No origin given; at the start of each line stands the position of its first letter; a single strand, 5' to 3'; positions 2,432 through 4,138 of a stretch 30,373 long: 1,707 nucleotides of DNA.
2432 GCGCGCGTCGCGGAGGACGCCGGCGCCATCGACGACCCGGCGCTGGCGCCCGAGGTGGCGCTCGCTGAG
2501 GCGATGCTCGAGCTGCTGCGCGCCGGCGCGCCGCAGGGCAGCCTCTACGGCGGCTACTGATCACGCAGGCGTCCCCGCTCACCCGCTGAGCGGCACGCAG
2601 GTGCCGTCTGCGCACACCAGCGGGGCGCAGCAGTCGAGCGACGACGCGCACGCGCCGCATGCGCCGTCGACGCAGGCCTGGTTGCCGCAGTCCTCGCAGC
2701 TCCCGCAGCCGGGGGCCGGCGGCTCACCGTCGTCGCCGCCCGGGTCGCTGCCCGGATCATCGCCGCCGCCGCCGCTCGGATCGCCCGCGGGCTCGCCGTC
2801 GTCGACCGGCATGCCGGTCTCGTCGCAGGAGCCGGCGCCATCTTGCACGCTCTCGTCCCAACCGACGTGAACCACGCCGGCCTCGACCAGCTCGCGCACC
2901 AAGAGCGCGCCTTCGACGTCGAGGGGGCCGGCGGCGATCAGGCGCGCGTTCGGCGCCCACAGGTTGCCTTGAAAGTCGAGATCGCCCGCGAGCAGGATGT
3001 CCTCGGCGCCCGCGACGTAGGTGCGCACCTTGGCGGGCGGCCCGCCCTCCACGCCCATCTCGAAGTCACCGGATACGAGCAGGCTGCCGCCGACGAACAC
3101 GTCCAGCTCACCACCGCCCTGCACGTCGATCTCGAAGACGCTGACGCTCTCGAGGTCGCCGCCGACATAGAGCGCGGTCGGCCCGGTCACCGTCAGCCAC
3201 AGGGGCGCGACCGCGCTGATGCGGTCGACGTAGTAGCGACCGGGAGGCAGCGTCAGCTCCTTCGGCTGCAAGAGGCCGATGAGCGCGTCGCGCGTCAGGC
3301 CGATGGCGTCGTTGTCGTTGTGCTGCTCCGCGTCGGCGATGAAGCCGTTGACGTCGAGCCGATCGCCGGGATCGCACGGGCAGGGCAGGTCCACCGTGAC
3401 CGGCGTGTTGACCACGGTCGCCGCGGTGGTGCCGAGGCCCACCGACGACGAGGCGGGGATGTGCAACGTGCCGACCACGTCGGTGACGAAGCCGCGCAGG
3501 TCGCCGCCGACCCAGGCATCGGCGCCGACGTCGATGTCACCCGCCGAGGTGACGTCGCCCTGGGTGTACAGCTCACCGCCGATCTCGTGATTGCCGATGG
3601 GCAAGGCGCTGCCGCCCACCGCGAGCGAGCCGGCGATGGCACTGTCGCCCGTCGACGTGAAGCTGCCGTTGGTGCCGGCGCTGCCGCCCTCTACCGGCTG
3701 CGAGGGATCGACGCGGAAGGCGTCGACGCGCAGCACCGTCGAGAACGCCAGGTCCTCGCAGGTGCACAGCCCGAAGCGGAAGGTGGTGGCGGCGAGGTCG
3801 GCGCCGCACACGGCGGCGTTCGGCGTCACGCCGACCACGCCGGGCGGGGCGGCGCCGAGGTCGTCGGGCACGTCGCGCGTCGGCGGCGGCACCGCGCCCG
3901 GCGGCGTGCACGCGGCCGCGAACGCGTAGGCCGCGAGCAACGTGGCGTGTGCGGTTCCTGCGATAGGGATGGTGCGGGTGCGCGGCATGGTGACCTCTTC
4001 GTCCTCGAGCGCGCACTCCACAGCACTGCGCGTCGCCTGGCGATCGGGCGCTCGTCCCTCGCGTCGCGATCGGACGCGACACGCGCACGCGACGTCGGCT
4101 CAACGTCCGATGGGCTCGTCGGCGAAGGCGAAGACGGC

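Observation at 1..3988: Three-gene cluster of surface/secreted lipoproteins (EG-linker Gly-rich protein, VWA MIDAS lipoprotein, beta-helix lipoprotein with Cys knot): a candidate uncharacterised adhesion or surface complex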

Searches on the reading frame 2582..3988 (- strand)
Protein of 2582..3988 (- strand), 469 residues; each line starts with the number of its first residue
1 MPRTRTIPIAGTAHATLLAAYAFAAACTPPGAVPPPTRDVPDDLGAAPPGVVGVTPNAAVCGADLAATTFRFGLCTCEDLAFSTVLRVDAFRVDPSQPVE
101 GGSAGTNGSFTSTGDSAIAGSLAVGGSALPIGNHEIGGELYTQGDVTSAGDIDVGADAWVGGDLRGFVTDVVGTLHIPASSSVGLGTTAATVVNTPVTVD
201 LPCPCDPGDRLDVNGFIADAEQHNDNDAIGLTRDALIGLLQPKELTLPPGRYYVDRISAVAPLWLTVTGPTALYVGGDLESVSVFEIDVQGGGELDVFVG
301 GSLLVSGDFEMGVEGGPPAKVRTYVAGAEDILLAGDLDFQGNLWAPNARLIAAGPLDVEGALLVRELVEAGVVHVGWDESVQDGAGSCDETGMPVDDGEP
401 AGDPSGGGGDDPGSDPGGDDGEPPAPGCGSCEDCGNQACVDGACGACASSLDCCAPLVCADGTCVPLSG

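Call 6: search_protein_families(library=pfam, proteins=[window:2582-3988:-], max_evalue=0.1)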
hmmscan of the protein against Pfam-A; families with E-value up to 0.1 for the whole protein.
window:2582-3988:- (469 aa): 2 families
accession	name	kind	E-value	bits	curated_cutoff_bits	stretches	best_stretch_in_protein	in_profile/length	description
PF23981.1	DUF7305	-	4.8e-17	62.9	27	1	213-382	22-183/185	Domain of unknown function (DUF7305)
PF20597.4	pAdhesive_15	-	1.4e-05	25.5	23.8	0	327-374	207-253/254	Putative Ice-binding-like adhesive domain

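Call 7: search_protein_families(library=ncbifam, proteins=[window:2582-3988:-], max_evalue=0.1)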
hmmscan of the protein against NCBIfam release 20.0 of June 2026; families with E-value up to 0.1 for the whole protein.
window:2582-3988:- (469 aa): 0 families

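Call 15: find_homologous_proteins(query=window:2582-3988:-)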
Query window:2582-3988:- (469 aa): 42 proteins with E <= 0.001 among 8000 candidates.
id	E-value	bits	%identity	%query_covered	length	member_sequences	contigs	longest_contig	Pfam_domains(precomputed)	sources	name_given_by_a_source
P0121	9.4e-256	868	84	100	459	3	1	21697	PF23981.2,PF20597.5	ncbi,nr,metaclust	ncbi:MAG: hypothetical protein A2138_11265 [Deltaproteobacteria bacterium RBG_16_71_12]|nr:MAG: hypo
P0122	4.5e-242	823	84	94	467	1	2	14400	PF23981.2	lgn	-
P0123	2.8e-239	813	84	93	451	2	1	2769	PF23981.2,PF20597.5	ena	-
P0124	1.5e-237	808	83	92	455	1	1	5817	PF23981.2,PF20597.5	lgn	-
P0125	2.2e-235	800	81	94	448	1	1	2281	PF23981.2,PF20597.5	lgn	-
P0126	9.6e-234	795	79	99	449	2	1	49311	PF23981.2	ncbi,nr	ncbi:MAG: hypothetical protein IT383_26370 [Deltaproteobacteria bacterium]|nr:hypothetical protein [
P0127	4.5e-233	793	80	99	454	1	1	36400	PF23981.2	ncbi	-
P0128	5.2e-230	783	82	93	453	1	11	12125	PF23981.2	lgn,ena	-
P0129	6.9e-123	429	55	94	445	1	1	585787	PF23981.2,PF05594.21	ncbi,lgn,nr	ncbi:MAG: hypothetical protein Q8O67_26945 [Deltaproteobacteria bacterium]|nr:hypothetical protein [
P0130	3.5e-122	427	53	95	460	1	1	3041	PF23981.2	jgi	jgi:cytoskeletal protein CcmA (bactofilin family)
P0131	9.2e-107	376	50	92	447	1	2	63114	PF23981.2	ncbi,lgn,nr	ncbi:MAG: hypothetical protein HY791_07275 [Deltaproteobacteria bacterium]|nr:hypothetical protein [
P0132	1.6e-97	346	48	86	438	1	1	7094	PF23981.2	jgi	-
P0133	1.0e-96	343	48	88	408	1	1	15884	PF23981.2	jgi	jgi:cytoskeletal protein CcmA (bactofilin family)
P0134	4.1e-89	318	44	91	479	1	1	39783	PF23981.2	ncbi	ncbi:MAG: hypothetical protein AB2A00_17700 [Myxococcota bacterium]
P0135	1.6e-86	309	43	89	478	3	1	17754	PF23981.2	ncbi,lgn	-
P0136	1.4e-78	283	45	73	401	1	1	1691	PF23981.2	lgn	-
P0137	3.8e-77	278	39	94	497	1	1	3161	PF23981.2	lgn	-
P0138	4.3e-69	252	38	89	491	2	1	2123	PF23981.2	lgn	-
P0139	1.4e-65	240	39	84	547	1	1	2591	PF23981.2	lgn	-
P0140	2.8e-58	216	38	88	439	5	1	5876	PF23981.2,PF20597.5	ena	-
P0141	3.8e-56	209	37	90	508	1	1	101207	PF23981.2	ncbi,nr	ncbi:MAG: hypothetical protein KF901_02120 [Myxococcales bacterium]|nr:hypothetical protein [Myxococ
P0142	1.6e-52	197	37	90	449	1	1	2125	PF23981.2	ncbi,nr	ncbi:MAG: hypothetical protein M3Y87_37050 [Myxococcota bacterium]|nr:hypothetical protein [Myxococc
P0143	9.9e-51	191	38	87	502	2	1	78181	PF23981.2,PF20597.5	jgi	-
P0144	1.9e-46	177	36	87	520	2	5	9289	PF23981.2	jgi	jgi:hypothetical protein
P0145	7.9e-46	175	34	87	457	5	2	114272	PF23981.2,PF20597.5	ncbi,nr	ncbi:MAG: hypothetical protein H6721_25980 [Sandaracinus sp.]|nr:hypothetical protein [Sandaracinus 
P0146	1.1e-45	175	37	89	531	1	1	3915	PF23981.2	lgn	-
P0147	1.6e-45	174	35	87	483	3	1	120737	PF23981.2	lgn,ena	-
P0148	7.1e-43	165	33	66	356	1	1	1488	PF23981.2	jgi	jgi:hypothetical protein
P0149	1.6e-42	164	34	86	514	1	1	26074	PF23981.2,PF20597.5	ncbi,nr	ncbi:MAG: hypothetical protein JXR83_09315 [Deltaproteobacteria bacterium]|nr:hypothetical protein [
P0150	3.5e-42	163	33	71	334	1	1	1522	PF23981.2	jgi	jgi:hypothetical protein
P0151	1.9e-41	161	33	69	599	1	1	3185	PF23981.2,PF04885.20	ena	-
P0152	2.9e-39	154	32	86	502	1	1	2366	PF23981.2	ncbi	-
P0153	6.8e-38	149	31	86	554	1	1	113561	PF23981.2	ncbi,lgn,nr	ncbi:MAG: hypothetical protein HYV07_11675 [Deltaproteobacteria bacterium]|nr:hypothetical protein [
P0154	9.1e-37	145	32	90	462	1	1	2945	PF23981.2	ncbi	-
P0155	6.4e-36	142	33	71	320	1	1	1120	PF23981.2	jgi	jgi:hypothetical protein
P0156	1.1e-35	142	34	92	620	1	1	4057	PF23981.2,PF04885.20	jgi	jgi:hypothetical protein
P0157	4.1e-34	137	32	89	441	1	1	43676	PF23981.2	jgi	jgi:hypothetical protein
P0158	9.0e-33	132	31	70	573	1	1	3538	PF23981.2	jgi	jgi:hypothetical protein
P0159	2.0e-29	121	29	87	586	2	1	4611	PF23981.2,PF04885.20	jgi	-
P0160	5.8e-20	90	30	88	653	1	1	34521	PF23981.2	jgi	jgi:hypothetical protein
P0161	1.4e-18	85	32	93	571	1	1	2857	PF23981.2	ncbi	ncbi:MAG: DUF7305 domain-containing protein [Myxococcota bacterium]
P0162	4.5e-17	80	31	40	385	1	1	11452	PF23981.2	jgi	jgi:hypothetical protein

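Call 16: find_encoding_contigs(protein=P0129, flank=8000, max_places=1)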
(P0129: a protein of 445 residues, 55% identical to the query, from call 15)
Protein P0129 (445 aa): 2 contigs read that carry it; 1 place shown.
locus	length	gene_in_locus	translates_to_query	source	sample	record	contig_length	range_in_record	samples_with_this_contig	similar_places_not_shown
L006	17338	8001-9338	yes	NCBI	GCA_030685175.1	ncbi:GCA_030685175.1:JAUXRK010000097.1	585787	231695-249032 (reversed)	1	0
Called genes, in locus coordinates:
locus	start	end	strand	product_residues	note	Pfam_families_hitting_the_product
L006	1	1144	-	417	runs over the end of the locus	PF21016:RlmN_N, PF04055:Radical_SAM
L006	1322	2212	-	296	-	PF16697:Yop-YscD_cpl, PF00498:FHA, PF00990:GGDEF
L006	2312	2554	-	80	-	-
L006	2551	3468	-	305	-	PF11583:AurF (weak)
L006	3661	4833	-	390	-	-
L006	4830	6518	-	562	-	-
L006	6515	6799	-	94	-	-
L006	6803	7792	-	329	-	-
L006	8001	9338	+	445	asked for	PF05594:Fil_haemagg (faint), PF23981:DUF7305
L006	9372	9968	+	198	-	PF00156:Pribosyltran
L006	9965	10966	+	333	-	PF02729:OTCace_N, PF00185:OTCace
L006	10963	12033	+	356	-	-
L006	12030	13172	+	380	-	PF00988:CPSase_sm_chain, PF00117:GATase, PF07722:Peptidase_C26 (weak)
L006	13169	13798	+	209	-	PF01712:dNK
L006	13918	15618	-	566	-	PF03460:NIR_SIR_ferr, PF01077:NIR_SIR, PF03460:NIR_SIR_ferr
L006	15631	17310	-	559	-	PF00258:Flavodoxin_1, PF00667:FAD_binding_1, PF00175:NAD_binding_1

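Call 17: find_encoding_contigs(protein=P0131, flank=8000, max_places=1)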
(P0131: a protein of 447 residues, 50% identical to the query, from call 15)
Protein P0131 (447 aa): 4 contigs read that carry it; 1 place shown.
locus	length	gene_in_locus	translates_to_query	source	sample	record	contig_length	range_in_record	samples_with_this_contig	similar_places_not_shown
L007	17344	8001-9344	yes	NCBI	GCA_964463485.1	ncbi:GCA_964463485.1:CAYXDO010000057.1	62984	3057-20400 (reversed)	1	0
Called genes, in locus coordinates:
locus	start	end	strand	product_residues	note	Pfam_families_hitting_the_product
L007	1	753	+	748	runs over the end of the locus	-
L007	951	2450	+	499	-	PF01979:Amidohydro_1, PF07969:Amidohydro_3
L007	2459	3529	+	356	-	PF00579:tRNA-synt_1b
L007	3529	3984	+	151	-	PF13622:4HBT_3 (faint), PF03061:4HBT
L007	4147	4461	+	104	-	PF02617:ClpS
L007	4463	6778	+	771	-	PF02861:Clp_N, PF23569:NBD_SMAX1 (weak), PF00004:AAA, PF17871:AAA_lid_9, PF00004:AAA, PF07724:AAA_2, PF07728:AAA_5, PF10431:ClpB_D2-small, +11 more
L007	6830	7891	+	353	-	-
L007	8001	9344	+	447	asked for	PF23981:DUF7305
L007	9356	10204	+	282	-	-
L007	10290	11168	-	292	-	-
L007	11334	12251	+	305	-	-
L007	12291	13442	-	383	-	PF01757:Acyl_transf_3, PF07786:HGSNAT_cat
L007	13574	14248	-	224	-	-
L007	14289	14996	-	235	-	-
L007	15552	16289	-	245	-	PF11536:DUF3226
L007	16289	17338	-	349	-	PF13175:AAA_15 (weak), PF13476:AAA_23 (weak), PF13191:AAA_16 (faint), PF13304:AAA_21, PF13175:AAA_15 (weak)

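Call 18: find_encoding_contigs(protein=P0141, flank=8000, max_places=1)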
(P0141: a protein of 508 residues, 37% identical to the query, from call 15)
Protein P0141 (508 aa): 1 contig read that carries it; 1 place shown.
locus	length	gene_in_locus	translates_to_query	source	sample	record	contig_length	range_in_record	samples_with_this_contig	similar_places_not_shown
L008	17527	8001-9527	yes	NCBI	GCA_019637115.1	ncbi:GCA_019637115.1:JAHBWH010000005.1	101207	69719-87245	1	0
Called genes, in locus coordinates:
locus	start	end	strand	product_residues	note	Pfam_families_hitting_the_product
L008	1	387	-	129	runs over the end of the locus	PF10722:YbjN, PF22551:TY-Chap1, PF05932:CesT, PF22550:CesT_Tir_1 (weak)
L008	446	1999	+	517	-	PF01520:Amidase_3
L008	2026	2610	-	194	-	PF05685:Uma2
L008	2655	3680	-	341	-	PF08240:ADH_N, PF16912:Glu_dehyd_C, PF00107:ADH_zinc_N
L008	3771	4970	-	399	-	PF00155:Aminotran_1_2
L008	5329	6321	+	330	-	-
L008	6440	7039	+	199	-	PF07638:Sigma70_ECF (weak), PF04542:Sigma70_r2, PF08281:Sigma70_r4_2, PF04545:Sigma70_r4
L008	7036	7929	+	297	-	PF13432:TPR_16 (faint), PF13428:TPR_14 (faint), PF13174:TPR_6 (faint)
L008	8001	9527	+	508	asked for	PF23981:DUF7305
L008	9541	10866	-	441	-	PF01476:LysM, PF01551:Peptidase_M23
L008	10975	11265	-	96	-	PF08281:Sigma70_r4_2 (weak), PF00196:GerE, PF13384:HTH_23 (weak)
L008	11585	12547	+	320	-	-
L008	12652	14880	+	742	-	PF13185:GAF_2 (weak), PF02518:HATPase_c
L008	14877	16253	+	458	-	PF00072:Response_reg, PF00158:Sigma54_activat, PF14532:Sigma54_activ_2, PF07728:AAA_5, PF25601:AAA_lid_14, PF02954:HTH_8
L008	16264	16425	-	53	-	-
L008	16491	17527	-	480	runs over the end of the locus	-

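Call 34: search_protein_families(library=ncbifam, proteins=[P0129, P0141], max_evalue=0.01)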
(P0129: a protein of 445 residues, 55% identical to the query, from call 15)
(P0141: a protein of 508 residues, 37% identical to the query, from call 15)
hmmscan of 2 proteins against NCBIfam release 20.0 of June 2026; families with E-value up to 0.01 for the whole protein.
P0129 (445 aa): 0 families

P0141 (508 aa): 0 families

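Call 47: predict_structure(alignment_id=A2)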
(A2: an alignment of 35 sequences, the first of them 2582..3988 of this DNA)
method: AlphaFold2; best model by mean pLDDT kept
length: 469 residues; sequences in the alignment: 35
mean_pLDDT: 84.2   pTM: 0.78
mean pLDDT of the five models: 84.2, 82.7, 81.6, 81.1, 80.8
residues with pLDDT >= 90: 276; 70-90: 100; 50-70: 47; < 50: 46
segments of 3 or more residues with pLDDT < 50: 1-4, 8-17, 25-28, 30-32, 34-41, 390-394, 406-408
pLDDT, mean of each block of 10 residues (from residue 1): 44 48 49 46 60 79 88 96 95 89 96 96 97 97 97 98 95 98 96 96 91 94 96 97 97 97 95 97 93 95 88 86 96 88 96 93 92 93 64 50 50 54 75 83 87 78 72
secondary structure, 60 per line:
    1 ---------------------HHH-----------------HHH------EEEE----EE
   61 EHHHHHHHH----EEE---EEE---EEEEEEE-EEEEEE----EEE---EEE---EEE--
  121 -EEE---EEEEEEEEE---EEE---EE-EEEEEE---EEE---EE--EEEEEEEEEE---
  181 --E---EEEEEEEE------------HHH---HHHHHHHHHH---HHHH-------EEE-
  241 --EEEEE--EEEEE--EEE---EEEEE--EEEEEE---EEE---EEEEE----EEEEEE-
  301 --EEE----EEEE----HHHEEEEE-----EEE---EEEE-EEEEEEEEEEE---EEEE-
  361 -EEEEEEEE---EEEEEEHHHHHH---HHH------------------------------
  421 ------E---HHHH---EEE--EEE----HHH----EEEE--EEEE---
elements in order: E51-54 E59-61 H62-69 E74-76 E80-82 E86-92 E94-99 E104-106 E110-112 E116-118 E122-124 E128-136 E140-142 E149-154 E158-160 E168-177 E187-194 H213-222 H226-229 E237-239 E243-247 E250-254 E257-259 E263-267 E270-275 E279-281 E285-289 E294-299 E303-305 E310-313 E321-325 E331-333 E337-340 E342-352 E356-359 E362-369 E373-378 H379-384 H431-434 E438-440 E443-445 E457-460 E463-466

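Call 50: fold_search(model_id=the predicted structure, library=pdb)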
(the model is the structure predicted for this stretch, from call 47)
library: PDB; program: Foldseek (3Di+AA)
matches with E <= 10: 84; with E <= 0.001: 0
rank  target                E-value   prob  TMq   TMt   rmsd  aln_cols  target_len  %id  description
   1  5uyt_A                7.0e-03  0.72  0.19  0.20  27.1       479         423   11  Crystal structure of ice binding protein from an Antarctic bacterium Flavobacteriaceae (released 2017-10-25)
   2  5b5h                  8.8e-03  0.87  0.18  0.32  12.3       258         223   14  Hydrophobic ice-binding site confer hyperactivity on antifreeze protein from a snow mold fungus (released 2016-09-28)
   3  3vn3_A                1.2e-02  0.85  0.18  0.32  12.4       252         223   15  Fungal antifreeze protein exerts hyperactivity by constructing an inequable beta-helix (released 2012-06-06)
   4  4nu2                  4.9e-02  0.63  0.18  0.33  12.4       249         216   14  Crystal structure of an ice-binding protein (FfIBP) from the Antarctic bacterium, Flavobacterium frigoris PS1 (released 2014-04-16)
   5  6n2b_A                5.4e-02  0.77  0.24  0.30  26.6       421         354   12  The Crystal Structure of Caldicellulosiruptor kristjanssonii Tapirin C-terminal domain (released 2018-12-19)
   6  3wp9                  6.2e-02  0.44  0.16  0.29  13.2       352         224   12  Crystal structure of antifreeze protein from an Antarctic sea ice bacterium Colwellia sp. (released 2014-07-02)
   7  6n2b_B                6.8e-02  0.72  0.24  0.30  26.5       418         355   12  The Crystal Structure of Caldicellulosiruptor kristjanssonii Tapirin C-terminal domain (released 2018-12-19)
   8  7ehk                  8.6e-02  0.72  0.22  0.39  10.4       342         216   11  Crystal structure of C107S mutant of FfIBP (released 2022-03-02)
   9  3uyv_A                9.5e-02  0.25  0.14  0.24  13.9       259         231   17  Crystal structure of a glycosylated ice-binding protein (LeIBP) from Arctic yeast (released 2012-02-29)
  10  3uyu_B                9.9e-02  0.44  0.17  0.31  12.7       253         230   16  Structural basis for the antifreeze activity of an ice-binding protein (LeIBP) from Arctic yeast (released 2012-02-15)
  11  9lhr_B                9.9e-02  0.41  0.18  0.32  12.4       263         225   13  Crystal structure of Ice binding protein from Candidatus Cryosericum odellii SMC5 (released 2025-09-03)
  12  3uyu_A                1.0e-01  0.44  0.17  0.29  13.1       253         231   14  Structural basis for the antifreeze activity of an ice-binding protein (LeIBP) from Arctic yeast (released 2012-02-15)
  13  4nuh                  1.1e-01  0.51  0.17  0.32  13.5       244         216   16  Crystal structure of mLeIBP, a capping head region swapped mutant of ice-binding protein (released 2014-04-16)
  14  6qvi_A                1.5e-01  0.28  0.23  0.21  10.4       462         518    8  Crystal structure of competence-associated pilin ComZ from Thermus thermophilus (released 2019-05-29)
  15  8x0z                  1.7e-01  0.41  0.18  0.33  13.2       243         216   17  Crystal structure of A101C/A120C mutant of FfIBP (released 2024-11-13)
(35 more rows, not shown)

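Call 58: search_protein_families(library=phrogs, proteins=[window:2582-3988:-], max_evalue=0.01)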
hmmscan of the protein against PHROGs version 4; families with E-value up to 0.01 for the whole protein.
window:2582-3988:- (469 aa): 0 families

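Call 68: search_solved_structures(query=A2, max_evalue=1)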
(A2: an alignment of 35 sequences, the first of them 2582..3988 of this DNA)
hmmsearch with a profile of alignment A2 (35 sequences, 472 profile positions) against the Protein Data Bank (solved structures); distinct sequences matched with E-value up to 1: 7.
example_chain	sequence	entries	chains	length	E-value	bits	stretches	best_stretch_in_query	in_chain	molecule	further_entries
6wqr_A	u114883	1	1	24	0.088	15.1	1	449-470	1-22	HSTX-I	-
1hp3_A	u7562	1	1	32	0.28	13.4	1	441-469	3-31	OMEGA-ATRACOTOXIN-HV2A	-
1vqz_A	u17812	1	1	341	0.43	12.8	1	117-198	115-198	lipoate-protein ligase, putative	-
1g9p_A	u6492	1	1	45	0.59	12.4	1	441-469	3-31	OMEGA-ATRACOTOXIN-HV2A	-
2f9c_A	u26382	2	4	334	0.67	12.2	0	126-204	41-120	Hypothetical protein YDCK | Putative transferase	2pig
1mct_I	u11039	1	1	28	0.78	12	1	449-467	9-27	TRYPSIN INHIBITOR A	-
1f2s_I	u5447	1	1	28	0.83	11.9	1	449-467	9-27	TRYPSIN INHIBITOR A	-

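Call 72: find_encoding_contigs(protein=P0126, flank=8000, max_places=1)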
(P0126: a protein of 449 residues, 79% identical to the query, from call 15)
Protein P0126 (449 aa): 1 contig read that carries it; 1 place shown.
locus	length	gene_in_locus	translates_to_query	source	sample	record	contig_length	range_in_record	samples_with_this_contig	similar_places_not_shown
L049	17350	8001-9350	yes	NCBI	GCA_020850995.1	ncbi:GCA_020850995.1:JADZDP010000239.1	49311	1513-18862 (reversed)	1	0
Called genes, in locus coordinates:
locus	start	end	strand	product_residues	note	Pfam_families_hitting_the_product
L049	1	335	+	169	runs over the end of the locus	PF00578:AhpC-TSA, PF08534:Redoxin, PF00085:Thioredoxin, PF13098:Thioredoxin_2 (weak), PF13905:Thioredoxin_8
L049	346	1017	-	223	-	-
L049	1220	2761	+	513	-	PF04734:Ceramidase_alk (weak)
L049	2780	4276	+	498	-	PF00497:SBP_bac_3, PF01464:SLT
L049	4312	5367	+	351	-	PF22000:DUF6929, PF21851:DUF6910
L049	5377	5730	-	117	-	-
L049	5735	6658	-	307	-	PF00583:Acetyltransf_1 (weak), PF13673:Acetyltransf_10 (faint), PF13508:Acetyltransf_7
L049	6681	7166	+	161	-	-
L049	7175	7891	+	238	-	PF00293:NUDIX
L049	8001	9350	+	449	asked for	PF23981:DUF7305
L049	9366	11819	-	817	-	PF00884:Sulfatase, PF16347:SGSH_C (weak)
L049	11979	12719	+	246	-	PF05724:TPMT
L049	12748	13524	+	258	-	PF23023:Anti-Pycsar_Apyc1, PF12706:Lactamase_B_2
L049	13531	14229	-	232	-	PF01596:Methyltransf_3, PF13578:Methyltransf_24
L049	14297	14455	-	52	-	-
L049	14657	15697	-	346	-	PF00643:zf-B_box (weak), PF00515:TPR_1 (faint), PF07719:TPR_2 (faint)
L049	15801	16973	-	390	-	PF00657:Lipase_GDSL, PF13472:Lipase_GDSL_2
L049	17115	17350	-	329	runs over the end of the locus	PF05013:FGase (faint)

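Call 73: find_encoding_contigs(protein=P0127, flank=8000, max_places=1)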
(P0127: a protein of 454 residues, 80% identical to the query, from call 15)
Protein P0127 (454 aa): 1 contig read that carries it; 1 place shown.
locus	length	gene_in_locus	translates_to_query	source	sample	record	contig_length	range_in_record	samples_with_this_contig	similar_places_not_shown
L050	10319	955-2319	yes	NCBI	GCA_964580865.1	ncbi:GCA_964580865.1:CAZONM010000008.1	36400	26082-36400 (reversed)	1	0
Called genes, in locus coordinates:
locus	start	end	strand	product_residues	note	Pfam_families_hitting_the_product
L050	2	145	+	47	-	?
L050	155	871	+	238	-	PF00293:NUDIX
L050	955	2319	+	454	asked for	PF23981:DUF7305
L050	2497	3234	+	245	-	PF05724:TPMT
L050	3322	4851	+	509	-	-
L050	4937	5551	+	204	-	PF00440:TetR_N, PF13977:TetR_C_6 (weak)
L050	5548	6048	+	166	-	PF01467:CTP_transf_like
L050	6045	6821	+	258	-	PF23023:Anti-Pycsar_Apyc1, PF12706:Lactamase_B_2 (weak)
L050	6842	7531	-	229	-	PF01596:Methyltransf_3, PF13578:Methyltransf_24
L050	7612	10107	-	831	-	-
